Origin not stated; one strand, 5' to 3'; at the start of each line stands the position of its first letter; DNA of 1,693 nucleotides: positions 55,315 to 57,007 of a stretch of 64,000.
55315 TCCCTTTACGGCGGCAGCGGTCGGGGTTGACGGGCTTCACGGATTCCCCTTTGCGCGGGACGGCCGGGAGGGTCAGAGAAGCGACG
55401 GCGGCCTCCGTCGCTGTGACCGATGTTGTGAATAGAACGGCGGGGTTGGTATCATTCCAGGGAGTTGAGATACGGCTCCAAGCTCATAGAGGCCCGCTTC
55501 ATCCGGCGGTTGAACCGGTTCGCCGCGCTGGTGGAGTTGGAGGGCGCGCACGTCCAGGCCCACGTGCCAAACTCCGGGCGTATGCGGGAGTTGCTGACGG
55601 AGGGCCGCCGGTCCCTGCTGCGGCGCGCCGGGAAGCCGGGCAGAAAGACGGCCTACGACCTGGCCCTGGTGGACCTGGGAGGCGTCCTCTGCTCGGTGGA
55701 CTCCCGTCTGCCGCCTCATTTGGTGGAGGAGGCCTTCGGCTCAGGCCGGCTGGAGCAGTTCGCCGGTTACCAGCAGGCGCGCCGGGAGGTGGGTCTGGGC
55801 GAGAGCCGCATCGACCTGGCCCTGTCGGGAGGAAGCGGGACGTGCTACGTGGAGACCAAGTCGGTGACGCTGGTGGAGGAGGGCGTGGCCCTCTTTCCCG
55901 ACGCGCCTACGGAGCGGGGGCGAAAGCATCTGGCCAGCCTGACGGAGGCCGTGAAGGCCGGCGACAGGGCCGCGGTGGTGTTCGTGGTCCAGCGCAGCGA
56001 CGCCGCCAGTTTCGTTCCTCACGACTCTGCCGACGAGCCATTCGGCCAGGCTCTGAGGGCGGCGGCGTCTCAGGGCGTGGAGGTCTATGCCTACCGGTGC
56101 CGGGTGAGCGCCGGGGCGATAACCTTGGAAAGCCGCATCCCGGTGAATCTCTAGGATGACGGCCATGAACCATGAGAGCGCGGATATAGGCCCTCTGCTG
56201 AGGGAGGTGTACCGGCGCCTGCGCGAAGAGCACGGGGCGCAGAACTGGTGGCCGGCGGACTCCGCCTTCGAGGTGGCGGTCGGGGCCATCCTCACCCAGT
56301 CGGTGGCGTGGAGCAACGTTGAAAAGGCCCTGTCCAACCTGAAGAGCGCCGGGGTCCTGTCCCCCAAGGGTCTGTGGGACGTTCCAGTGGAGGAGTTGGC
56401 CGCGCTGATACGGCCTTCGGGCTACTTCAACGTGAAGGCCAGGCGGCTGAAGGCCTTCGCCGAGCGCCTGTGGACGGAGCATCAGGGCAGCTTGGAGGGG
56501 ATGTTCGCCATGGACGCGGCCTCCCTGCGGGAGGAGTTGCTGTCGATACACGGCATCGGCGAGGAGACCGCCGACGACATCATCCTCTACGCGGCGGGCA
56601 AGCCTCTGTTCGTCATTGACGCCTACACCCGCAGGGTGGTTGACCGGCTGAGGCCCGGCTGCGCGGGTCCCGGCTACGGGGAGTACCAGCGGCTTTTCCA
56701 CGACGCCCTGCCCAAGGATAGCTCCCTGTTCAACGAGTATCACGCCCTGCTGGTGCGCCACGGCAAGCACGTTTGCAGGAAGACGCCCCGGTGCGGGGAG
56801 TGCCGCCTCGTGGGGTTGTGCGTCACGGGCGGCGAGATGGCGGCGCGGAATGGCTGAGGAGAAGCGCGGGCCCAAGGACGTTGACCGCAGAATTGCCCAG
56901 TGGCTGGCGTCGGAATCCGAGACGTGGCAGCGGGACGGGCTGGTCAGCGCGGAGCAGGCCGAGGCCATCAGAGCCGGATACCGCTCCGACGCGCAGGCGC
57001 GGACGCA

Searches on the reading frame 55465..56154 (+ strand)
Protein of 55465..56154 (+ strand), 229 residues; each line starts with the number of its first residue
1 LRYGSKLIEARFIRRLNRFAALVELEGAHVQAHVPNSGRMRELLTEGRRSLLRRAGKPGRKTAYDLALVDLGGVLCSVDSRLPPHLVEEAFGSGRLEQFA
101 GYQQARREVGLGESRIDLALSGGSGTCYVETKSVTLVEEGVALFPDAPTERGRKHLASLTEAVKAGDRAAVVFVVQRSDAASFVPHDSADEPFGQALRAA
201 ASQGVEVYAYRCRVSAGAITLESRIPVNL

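Call 111: search_protein_families(library=pfam, proteins=[window:55465-56154:+], max_evalue=0.001)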
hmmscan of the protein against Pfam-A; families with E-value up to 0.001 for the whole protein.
window:55465-56154:+ (229 aa): 2 families
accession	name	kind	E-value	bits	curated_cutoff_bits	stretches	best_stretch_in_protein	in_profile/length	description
PF03749.19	SfsA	-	4.9e-48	162.9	22.8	1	82-216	2-136/138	Sugar fermentation stimulation protein RE domain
PF17746.7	SfsA_N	-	4.4e-22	78.4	25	1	13-78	1-63/63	SfsA N-terminal OB domain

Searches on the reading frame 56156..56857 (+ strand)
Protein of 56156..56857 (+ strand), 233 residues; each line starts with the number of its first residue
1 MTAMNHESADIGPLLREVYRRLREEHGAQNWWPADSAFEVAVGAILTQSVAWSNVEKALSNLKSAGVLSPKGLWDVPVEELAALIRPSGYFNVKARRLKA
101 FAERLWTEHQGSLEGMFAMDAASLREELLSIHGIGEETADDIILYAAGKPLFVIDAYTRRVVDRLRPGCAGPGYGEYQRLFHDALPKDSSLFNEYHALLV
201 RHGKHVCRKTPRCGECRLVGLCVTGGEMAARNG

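Call 110: search_solved_structures(query=window:56156-56857:+, max_evalue=0.001)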
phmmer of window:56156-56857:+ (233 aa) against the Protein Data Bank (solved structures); distinct sequences matched with E-value up to 0.001: 21.
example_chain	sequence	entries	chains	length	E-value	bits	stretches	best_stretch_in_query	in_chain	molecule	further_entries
1pu6_A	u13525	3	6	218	1.3e-18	70.6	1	29-186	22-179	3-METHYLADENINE DNA GLYCOSYLASE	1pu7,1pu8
8a5f_A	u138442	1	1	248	1.5e-16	63.9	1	12-222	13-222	Endonuclease III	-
4unf_A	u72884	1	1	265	2.6e-16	63.1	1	12-222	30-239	ENDONUCLEASE III-1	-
8a5c_A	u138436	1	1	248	2.7e-15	59.8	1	12-222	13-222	Endonuclease III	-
2abk_A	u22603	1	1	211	2.5e-12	50.1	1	17-223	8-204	ENDONUCLEASE III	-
1orn_A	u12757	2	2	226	6.6e-12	48.7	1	37-227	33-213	Endonuclease III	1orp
9nzc_A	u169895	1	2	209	9.1e-12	48.3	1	37-221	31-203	Endonuclease III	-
1p59_A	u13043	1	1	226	9.1e-12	48.3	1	37-227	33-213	Endonuclease III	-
9nzd_A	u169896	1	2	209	1.7e-11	47.4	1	37-221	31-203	Endonuclease III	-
8a5g_A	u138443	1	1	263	1.6e-07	34.4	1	123-224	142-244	Endonuclease III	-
4uob_A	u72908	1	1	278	6.6e-07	32.4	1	123-224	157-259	ENDONUCLEASE III-3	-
1kg6_A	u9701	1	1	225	2e-06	30.8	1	72-225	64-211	A/G-specific adenine glycosylase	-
1wef_A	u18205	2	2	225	5.3e-06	29.4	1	72-225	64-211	A/G-specific adenine glycosylase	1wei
1kg2_A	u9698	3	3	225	5.4e-06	29.4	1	72-225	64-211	A/G-specific adenine glycosylase | ADENINE GLYCOSYLASE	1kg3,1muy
1kg5_A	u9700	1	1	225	7.4e-06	28.9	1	72-225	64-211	A/G-specific adenine glycosylase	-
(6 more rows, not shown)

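Call 111: search_protein_families(library=pfam, proteins=[window:56156-56857:+], max_evalue=0.001)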
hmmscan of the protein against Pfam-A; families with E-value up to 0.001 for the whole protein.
window:56156-56857:+ (233 aa): 3 families
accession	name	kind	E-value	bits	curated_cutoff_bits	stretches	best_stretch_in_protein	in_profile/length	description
PF00730.31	HhH-GPD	-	4.6e-14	53.1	26.2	1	42-183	1-104/108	HhH-GPD superfamily base excision DNA repair protein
PF00633.29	HHH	-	7.5e-05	22.8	24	1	125-145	10-30/30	Helix-hairpin-helix motif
PF14520.12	HHH_5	-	0.00063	20.6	27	0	125-145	34-54/57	Helix-hairpin-helix domain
